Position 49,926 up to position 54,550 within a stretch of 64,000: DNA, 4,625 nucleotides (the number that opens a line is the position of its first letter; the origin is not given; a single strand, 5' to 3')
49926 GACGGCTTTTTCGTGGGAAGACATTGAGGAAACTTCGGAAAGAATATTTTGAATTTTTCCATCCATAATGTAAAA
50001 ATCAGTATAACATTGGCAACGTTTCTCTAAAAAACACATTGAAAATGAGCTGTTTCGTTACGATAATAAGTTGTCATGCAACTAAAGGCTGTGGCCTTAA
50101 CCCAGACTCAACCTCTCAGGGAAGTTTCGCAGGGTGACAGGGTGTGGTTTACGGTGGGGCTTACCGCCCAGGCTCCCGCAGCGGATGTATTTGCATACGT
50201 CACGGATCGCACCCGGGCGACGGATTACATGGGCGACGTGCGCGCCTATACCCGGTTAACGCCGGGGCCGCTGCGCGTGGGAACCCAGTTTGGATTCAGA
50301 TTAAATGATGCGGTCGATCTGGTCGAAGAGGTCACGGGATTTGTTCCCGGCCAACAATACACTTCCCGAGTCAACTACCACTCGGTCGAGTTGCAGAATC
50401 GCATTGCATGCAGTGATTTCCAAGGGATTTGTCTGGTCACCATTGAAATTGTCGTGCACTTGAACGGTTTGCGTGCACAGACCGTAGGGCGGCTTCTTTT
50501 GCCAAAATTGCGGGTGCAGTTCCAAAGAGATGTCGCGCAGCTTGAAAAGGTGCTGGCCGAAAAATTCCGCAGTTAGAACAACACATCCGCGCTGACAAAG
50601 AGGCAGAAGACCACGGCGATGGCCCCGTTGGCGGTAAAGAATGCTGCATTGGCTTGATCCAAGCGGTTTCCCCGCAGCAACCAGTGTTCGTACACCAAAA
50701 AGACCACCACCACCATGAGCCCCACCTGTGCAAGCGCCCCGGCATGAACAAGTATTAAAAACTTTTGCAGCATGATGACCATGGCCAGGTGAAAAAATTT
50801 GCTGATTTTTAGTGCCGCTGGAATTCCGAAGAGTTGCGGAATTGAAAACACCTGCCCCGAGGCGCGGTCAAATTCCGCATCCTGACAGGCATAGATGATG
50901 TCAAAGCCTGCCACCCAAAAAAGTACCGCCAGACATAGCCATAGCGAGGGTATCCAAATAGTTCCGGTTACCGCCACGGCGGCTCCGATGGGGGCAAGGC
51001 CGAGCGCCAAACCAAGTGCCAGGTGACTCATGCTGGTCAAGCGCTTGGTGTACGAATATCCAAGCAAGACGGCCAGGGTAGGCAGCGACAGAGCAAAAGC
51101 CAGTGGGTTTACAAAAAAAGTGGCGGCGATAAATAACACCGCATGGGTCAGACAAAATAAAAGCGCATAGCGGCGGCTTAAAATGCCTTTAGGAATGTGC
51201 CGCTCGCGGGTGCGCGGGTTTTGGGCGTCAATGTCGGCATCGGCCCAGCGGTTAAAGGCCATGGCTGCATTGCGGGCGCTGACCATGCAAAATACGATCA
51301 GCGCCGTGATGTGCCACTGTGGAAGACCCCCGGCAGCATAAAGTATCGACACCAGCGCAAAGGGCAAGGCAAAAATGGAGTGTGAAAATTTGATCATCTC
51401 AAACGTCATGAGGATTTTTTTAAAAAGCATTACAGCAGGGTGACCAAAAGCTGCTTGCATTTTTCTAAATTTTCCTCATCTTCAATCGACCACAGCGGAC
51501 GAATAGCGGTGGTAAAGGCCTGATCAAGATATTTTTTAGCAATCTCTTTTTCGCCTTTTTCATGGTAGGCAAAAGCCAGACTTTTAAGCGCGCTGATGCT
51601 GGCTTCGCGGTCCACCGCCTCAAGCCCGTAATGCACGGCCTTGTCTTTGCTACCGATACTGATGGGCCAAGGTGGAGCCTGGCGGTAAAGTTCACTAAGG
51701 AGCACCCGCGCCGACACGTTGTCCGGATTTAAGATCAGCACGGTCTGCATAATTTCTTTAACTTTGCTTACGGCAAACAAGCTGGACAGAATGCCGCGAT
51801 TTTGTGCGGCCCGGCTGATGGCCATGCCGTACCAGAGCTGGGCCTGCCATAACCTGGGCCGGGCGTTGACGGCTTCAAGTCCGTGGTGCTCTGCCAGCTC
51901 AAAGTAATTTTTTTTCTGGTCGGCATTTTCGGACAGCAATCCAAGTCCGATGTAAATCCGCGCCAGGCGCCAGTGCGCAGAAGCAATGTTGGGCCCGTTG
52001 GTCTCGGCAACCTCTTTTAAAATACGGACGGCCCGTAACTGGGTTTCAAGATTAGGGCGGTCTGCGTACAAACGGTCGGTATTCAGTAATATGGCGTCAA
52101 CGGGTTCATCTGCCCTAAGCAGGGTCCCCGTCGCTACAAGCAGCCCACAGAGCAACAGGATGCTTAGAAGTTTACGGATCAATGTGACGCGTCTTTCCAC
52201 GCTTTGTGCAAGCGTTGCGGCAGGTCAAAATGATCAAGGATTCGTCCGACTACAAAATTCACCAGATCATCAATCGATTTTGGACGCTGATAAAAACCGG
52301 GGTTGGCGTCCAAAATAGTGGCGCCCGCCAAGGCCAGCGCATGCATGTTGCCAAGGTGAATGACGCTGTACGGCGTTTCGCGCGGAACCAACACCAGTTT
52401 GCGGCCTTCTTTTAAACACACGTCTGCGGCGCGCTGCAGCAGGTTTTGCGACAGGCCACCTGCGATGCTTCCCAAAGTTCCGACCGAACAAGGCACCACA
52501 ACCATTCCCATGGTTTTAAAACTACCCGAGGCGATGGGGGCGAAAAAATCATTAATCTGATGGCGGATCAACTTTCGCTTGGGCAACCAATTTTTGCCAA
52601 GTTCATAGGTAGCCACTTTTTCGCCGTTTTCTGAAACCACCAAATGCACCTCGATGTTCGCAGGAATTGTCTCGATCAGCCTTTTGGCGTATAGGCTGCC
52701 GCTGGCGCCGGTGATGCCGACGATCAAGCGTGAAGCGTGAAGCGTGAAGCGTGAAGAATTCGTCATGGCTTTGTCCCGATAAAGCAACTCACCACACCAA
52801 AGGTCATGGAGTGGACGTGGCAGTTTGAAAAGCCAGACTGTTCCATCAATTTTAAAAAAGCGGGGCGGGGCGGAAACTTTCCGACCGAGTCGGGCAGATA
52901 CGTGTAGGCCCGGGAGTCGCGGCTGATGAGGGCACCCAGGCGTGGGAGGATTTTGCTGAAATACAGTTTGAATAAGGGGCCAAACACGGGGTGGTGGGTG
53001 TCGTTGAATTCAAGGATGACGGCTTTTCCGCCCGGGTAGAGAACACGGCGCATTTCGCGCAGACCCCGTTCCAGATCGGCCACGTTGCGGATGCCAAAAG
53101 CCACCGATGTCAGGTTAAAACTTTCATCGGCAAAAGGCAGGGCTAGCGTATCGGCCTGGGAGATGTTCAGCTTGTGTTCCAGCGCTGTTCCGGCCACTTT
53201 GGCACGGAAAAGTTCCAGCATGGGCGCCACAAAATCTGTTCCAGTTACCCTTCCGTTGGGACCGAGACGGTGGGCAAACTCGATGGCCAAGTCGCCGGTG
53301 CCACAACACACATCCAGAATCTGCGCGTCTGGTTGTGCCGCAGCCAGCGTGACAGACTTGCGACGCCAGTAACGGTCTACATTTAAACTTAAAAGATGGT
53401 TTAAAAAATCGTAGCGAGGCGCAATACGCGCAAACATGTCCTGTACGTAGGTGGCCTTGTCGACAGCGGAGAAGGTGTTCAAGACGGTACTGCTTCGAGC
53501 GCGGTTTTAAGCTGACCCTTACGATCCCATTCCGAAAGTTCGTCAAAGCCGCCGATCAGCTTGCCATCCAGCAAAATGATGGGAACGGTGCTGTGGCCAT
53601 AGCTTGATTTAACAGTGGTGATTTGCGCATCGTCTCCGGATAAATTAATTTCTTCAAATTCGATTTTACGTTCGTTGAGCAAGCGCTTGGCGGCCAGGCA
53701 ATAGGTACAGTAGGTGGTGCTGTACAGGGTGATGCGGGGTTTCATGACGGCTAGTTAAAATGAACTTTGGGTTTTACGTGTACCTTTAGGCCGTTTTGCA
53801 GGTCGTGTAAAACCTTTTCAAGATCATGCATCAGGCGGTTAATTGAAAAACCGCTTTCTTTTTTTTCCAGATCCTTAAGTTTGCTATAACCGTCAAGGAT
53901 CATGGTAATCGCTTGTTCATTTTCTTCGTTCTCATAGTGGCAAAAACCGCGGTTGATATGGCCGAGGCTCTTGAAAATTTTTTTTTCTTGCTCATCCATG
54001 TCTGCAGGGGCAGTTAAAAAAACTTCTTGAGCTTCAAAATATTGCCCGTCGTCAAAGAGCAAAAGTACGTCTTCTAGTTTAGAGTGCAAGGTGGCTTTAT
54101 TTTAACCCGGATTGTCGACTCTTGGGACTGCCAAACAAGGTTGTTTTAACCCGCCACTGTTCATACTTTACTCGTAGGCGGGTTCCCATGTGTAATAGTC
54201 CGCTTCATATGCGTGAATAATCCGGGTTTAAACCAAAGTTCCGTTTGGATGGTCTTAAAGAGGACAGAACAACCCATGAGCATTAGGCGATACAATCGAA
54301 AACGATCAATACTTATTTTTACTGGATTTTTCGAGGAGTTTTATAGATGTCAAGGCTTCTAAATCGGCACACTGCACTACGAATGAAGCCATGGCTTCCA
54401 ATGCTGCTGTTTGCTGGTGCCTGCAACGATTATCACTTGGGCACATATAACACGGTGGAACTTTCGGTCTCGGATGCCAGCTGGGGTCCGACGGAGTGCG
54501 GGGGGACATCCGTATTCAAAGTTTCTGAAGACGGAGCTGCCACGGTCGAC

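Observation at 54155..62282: A roughly 70-bp dispersed repeat occurs three times and delimits two gene blocks, forming a cassette-like architecture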

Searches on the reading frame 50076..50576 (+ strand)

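Call 22: search_protein_families(library=pfam, proteins=[window:50076-50576:+], max_evalue=0.001)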
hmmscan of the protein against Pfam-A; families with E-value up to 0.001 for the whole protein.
window:50076-50576:+ (166 aa): 1 family
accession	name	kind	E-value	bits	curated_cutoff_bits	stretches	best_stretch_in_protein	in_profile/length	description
PF10604.15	Polyketide_cyc2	-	9.5e-07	29.6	27.4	1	30-160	9-141/142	Polyketide cyclase / dehydrase and lipid transport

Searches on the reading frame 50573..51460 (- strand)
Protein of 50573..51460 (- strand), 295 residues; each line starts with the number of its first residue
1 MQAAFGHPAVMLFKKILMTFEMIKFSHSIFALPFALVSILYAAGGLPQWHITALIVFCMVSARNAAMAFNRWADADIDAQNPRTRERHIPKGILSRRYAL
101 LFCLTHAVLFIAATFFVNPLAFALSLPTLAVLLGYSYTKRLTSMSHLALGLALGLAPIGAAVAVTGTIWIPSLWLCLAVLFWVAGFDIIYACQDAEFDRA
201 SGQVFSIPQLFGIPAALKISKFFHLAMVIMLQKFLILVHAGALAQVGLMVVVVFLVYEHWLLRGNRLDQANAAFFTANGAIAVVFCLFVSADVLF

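Call 22: search_protein_families(library=pfam, proteins=[window:50573-51460:-], max_evalue=0.001)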
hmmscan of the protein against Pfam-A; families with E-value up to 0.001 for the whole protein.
window:50573-51460:- (295 aa): 1 family
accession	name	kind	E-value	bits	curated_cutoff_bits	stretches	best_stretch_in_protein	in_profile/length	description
PF01040.23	UbiA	-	2.5e-52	178.1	34.2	1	31-278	1-249/250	UbiA prenyltransferase family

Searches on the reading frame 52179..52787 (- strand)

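Call 22: search_protein_families(library=pfam, proteins=[window:52179-52787:-], max_evalue=0.001)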
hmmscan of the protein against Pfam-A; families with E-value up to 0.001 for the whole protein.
window:52179-52787:- (202 aa): 1 family
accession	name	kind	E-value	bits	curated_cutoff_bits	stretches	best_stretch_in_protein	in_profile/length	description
PF02441.25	Flavoprotein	-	2.6e-41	141.3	22.7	1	20-187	2-162/162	Flavoprotein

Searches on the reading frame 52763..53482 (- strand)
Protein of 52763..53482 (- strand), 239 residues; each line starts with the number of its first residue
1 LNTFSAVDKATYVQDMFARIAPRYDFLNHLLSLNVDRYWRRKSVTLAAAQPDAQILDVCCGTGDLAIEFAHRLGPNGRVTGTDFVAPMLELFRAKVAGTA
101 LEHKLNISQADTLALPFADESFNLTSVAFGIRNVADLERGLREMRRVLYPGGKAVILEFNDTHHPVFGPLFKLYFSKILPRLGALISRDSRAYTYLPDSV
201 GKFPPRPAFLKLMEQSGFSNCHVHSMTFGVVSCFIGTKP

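Call 22: search_protein_families(library=pfam, proteins=[window:52763-53482:-], max_evalue=0.001)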
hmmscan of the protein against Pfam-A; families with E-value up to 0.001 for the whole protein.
window:52763-53482:- (239 aa): 6 families
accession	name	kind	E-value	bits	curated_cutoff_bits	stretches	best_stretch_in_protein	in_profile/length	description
PF01209.24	Ubie_methyltran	-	1.9e-62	211.1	20.1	1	9-238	5-233/233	ubiE/COQ5 methyltransferase family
PF13649.12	Methyltransf_25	-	1.3e-20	74.3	27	1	55-152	1-97/97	Methyltransferase domain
PF08241.18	Methyltransf_11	-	1.5e-17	64.5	21.2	1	56-156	1-95/95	Methyltransferase domain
PF13847.12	Methyltransf_31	-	6.8e-16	58.7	27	1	52-160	4-113/145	Methyltransferase domain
PF08242.18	Methyltransf_12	-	6.1e-11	43.4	30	1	56-153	1-97/98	Methyltransferase domain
PF13489.12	Methyltransf_23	-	2e-09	37.8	27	1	36-222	6-163/164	Methyltransferase domain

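Call 25: find_related_loci(query=window:52763-53482:-, collection=genome_contigs, flank=10000)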
Query window:52763-53482:- (239 aa) in genome_contigs; peptide patterns used: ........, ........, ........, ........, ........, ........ (x = any residue, [..] = any of these).
600 stretches matched a pattern (row limit reached: there are more); 567 encode a relative of the query (tblastn E <= 1e-3); the best 80 are kept; 80 distinct loci.
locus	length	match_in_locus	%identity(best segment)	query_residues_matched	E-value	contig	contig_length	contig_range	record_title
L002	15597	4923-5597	50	13-238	2e-65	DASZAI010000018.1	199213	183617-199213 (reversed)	MAG TPA_asm: Terriglobia bacterium isolate SMAG_U6384 k141_183922, whole genome shotgun sequence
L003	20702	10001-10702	47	13-238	3e-63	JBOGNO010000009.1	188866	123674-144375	MAG: Candidatus Acidiferrales bacterium isolate SE1532_maxbin2.bin.1 NODE_18_length_188866_cov_2.100223, whole genome sh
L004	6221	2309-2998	50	8-231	4e-63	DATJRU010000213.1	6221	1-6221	MAG TPA_asm: Candidatus Baltobacteraceae bacterium isolate SMAG_U14975 k141_668353, whole genome shotgun sequence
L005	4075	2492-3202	43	5-237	1e-62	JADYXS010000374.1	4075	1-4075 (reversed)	MAG: Candidatus Obscuribacter sp. isolate MP5IB2 169 k99_1316746, whole genome shotgun sequence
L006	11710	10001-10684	46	13-238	2e-62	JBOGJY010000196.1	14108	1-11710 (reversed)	MAG: Terriglobia bacterium isolate TC-S_metawrap_bin.1 k127_65189, whole genome shotgun sequence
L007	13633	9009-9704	47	6-238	4e-62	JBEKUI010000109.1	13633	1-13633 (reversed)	MAG: Terriglobia bacterium isolate SPRUCE 578 SPRUCE_578_109, whole genome shotgun sequence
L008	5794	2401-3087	46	10-238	1e-61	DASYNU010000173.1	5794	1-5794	MAG TPA_asm: Bryobacteraceae bacterium isolate SMAG_U4411 k141_2410735, whole genome shotgun sequence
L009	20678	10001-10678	47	13-239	7e-62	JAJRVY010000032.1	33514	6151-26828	MAG: Planctomycetota bacterium isolate Dive96_bin10.89 k141_454681, whole genome shotgun sequence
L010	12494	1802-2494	48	8-231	3e-61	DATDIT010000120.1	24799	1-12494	MAG TPA_asm: Candidatus Acidiferrales bacterium isolate SMAG_U311 k141_1806030, whole genome shotgun sequence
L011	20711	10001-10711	47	8-238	6e-61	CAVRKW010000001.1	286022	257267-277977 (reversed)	MAG: uncultured Acidobacteriota bacterium isolate MFD05521.bin.2.149 genome assembly, contig: contig_102281, whole genom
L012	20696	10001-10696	47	8-231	1e-60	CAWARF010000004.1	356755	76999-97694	MAG: uncultured Acidobacteriota bacterium isolate MFD04434.bin.1.184 genome assembly, contig: contig_18527, whole genome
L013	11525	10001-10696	45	5-236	6e-61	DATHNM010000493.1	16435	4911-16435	MAG TPA_asm: Bryobacteraceae bacterium isolate SMAG_U12658 k141_970097, whole genome shotgun sequence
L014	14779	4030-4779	45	2-238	1e-60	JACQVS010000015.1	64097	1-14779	MAG: Planctomycetota bacterium isolate NC_groundwater_1469_Ag_S-0.65um_64_41 S_p65_S5_coassembly_k141_326221, whole geno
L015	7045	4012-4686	46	13-238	5e-61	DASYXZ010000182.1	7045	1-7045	MAG TPA_asm: Terriglobia bacterium isolate SMAG_U6322 k141_211688, whole genome shotgun sequence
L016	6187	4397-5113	44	7-239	4e-60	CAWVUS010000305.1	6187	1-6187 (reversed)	MAG TPA_asm: uncultured Planctomycetaceae bacterium isolate ERR3589584_concoct_111 genome assembly, contig: ERZ7462831.1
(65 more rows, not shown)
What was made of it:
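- Tried and rejected: The search for an empty site failed. find_related_loci with UbiE returned nothing above 50% identity (call 25).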

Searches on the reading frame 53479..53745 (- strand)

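Call 22: search_protein_families(library=pfam, proteins=[window:53479-53745:-], max_evalue=0.001)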
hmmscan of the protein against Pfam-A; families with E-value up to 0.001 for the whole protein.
window:53479-53745:- (88 aa): 3 families
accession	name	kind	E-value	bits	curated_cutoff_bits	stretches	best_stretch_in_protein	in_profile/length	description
PF00462.30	Glutaredoxin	-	3.8e-15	56.3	22.9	1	5-64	1-60/60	Glutaredoxin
PF13417.12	GST_N_3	-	1.9e-05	25.3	22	1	7-66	1-59/75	Glutathione S-transferase, N-terminal domain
PF05768.20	Glrx-like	-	0.00059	20.6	26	1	4-62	1-58/77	Glutaredoxin-like domain (DUF836)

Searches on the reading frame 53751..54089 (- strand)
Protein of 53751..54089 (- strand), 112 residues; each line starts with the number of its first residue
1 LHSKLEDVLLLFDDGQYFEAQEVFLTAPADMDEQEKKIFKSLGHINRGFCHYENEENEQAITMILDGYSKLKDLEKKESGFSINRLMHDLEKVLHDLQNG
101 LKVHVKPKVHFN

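Call 10: search_protein_families(library=pfam, proteins=[window:53751-54089:-], max_evalue=0.01)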
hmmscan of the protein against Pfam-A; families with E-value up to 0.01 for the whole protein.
window:53751-54089:- (112 aa): 2 families
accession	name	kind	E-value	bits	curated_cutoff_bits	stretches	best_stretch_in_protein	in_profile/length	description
PF03745.19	DUF309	-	0.00083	19.4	27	1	6-62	2-58/59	Domain of unknown function (DUF309)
PF07719.23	TPR_2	-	0.009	16.5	27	0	43-61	3-21/34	Tetratricopeptide repeat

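Call 20: find_encoding_contigs(protein=window:53751-54089:-, flank=10000, max_places=10)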
Protein window:53751-54089:- (112 aa): no gene with exactly this product is on record in the collection.

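Call 34: search_protein_families(library=ncbifam, proteins=[window:53751-54089:-], max_evalue=0.01)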
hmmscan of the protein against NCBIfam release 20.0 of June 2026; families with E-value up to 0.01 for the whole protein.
window:53751-54089:- (112 aa): 0 families

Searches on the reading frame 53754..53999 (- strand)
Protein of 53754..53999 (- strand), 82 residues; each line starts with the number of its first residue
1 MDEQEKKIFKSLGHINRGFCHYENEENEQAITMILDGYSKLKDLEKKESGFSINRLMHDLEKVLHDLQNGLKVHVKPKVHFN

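Call 43: find_homologous_proteins(query=window:53754-53999:-, max_evalue=0.001)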
Query window:53754-53999:- (82 aa): 2 proteins with E <= 0.001 among 2 candidates.
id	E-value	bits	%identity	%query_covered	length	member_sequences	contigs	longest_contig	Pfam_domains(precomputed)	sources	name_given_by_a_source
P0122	1.6e-47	177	100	100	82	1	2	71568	-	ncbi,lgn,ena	-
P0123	3.2e-24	102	63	98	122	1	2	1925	-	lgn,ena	-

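Call 44: find_encoding_contigs(protein=P0122, flank=10000, max_places=10)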
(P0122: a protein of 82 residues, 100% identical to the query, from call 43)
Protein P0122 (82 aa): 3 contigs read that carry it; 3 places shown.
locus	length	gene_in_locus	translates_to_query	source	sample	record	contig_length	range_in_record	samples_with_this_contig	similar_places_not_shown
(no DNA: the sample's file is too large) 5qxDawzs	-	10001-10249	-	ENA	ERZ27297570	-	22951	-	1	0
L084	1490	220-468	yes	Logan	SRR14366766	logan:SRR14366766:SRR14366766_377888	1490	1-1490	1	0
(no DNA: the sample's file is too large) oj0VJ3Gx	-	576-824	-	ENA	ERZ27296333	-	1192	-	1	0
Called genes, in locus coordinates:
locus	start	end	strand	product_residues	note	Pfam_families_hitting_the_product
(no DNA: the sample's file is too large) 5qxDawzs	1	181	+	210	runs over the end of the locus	PF01936:NYN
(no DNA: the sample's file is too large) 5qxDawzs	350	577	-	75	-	-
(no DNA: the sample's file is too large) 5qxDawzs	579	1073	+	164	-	PF10604:Polyketide_cyc2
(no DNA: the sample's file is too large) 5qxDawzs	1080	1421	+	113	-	PF04993:TfoX_N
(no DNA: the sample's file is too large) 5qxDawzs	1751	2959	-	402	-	PF13191:AAA_16, PF13401:AAA_22, PF00004:AAA (faint), PF13173:AAA_14 (faint)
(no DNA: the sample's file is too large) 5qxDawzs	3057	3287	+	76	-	-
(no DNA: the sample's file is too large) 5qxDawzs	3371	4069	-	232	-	PF08843:AbiEii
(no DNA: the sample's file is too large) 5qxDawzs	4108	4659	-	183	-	-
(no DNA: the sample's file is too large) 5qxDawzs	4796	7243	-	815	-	PF13517:FG-GAP_3 (faint), PF11617:Cu-binding_MopE, PF01839:FG-GAP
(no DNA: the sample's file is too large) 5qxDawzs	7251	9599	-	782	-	PF13517:FG-GAP_3 (faint), PF11617:Cu-binding_MopE, PF01839:FG-GAP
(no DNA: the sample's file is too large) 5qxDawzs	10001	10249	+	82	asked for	-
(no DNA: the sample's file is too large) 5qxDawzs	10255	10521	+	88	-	PF00462:Glutaredoxin, PF13417:GST_N_3 (weak)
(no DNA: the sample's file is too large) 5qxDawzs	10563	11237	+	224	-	PF01209:Ubie_methyltran, PF13489:Methyltransf_23, PF13847:Methyltransf_31, PF08241:Methyltransf_11, PF08242:Methyltransf_12, PF13649:Methyltransf_25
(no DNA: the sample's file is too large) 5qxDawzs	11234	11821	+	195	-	PF02441:Flavoprotein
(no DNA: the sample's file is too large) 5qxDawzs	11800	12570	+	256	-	PF21033:RMD1-3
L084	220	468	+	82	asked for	-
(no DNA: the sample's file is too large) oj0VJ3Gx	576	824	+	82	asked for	-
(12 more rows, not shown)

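Call 45: find_encoding_contigs(protein=P0123, flank=10000, max_places=10)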
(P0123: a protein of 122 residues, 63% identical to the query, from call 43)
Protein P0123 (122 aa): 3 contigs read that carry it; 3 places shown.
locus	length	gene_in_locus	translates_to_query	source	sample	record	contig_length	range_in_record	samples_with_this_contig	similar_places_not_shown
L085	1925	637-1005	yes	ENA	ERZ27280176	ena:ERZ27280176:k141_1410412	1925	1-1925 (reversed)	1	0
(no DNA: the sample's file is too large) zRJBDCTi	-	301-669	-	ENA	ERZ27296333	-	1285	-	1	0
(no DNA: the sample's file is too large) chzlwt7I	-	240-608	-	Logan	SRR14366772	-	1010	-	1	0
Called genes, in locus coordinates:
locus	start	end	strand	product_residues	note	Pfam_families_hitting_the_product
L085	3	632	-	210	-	?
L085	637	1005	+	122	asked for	-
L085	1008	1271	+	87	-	PF00462:Glutaredoxin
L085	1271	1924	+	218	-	?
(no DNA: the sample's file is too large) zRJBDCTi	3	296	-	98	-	?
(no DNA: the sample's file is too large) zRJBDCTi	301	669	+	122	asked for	-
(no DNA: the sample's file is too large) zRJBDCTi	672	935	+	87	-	PF00462:Glutaredoxin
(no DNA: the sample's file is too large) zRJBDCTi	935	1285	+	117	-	?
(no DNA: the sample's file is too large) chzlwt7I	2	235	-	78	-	?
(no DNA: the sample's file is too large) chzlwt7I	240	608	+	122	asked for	-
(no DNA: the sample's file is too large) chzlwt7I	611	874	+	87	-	PF00462:Glutaredoxin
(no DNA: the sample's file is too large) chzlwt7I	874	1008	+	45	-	?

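Call 46: search_protein_families(library=pfam, proteins=[L085:3-632:-, L085:637-1005:+], max_evalue=0.01)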
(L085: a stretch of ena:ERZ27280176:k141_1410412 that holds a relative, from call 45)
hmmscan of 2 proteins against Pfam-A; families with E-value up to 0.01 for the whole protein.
L085:3-632:- (210 aa): 1 family
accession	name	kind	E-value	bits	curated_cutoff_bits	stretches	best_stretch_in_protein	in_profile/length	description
PF00303.24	Thymidylat_synt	-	7.2e-102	340.5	24.3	1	2-210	1-205/266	Thymidylate synthase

L085:637-1005:+ (122 aa): 1 family
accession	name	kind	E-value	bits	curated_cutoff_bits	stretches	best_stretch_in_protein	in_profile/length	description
PF03745.19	DUF309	-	0.00058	19.9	27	1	15-71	1-57/59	Domain of unknown function (DUF309)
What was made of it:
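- On att sites of integrative islands: A relative lacks the element (calls 45, 46).
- On Insertion-junction duplication (the filing proposed here): The only relative found is too distant (calls 45, 46).
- A relative with a 63%-identical DUF309-like gene has no such element; thyA starts 5 nt away (calls 45, 46).
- Tried and rejected: The DUF309-like neighbour has one 63% relative, in a different context (calls 43, 45, 46).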

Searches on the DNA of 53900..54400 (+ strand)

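Call 9: search_rna_families(source=window, start=53900, end=54400, threshold=evalue, max_evalue=10)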
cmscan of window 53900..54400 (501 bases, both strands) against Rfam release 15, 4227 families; matches with E-value up to 10: 3.
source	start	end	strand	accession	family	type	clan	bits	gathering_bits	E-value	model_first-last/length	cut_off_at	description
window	54303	54322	-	RF03055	RAGATH-30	Gene; sRNA;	-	15.9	59.5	2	1-59/59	no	RAGATH-30 RNA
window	54099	54150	+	RF01329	CRISPR-DR15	Gene; CRISPR;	-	14.4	36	7.1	1-37/37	no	CRISPR RNA direct repeat element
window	54017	54148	+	RF02561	CbSR12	Gene; sRNA;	-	13.1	195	5.6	1-148/148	no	Coxiella burnetii sRNA 12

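Call 96: search_dna_similar(query=window:54095-54245:+, collection=plasmids, mode=distant, max_evalue=0.01, max_rows=5)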
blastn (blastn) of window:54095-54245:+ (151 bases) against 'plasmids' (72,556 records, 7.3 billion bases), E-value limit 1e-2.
No match.

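Call 97: search_dna_similar(query=window:54095-54245:+, collection=phages, mode=distant, max_evalue=0.01, max_rows=5)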
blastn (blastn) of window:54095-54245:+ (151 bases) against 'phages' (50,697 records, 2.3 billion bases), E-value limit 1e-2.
No match.
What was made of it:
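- The region has no match in plasmids or phages (calls 96, 97).
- Tried and rejected: blastn of the 151-nt copy 1 region against plasmids and phages gave no match (calls 96, 97).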
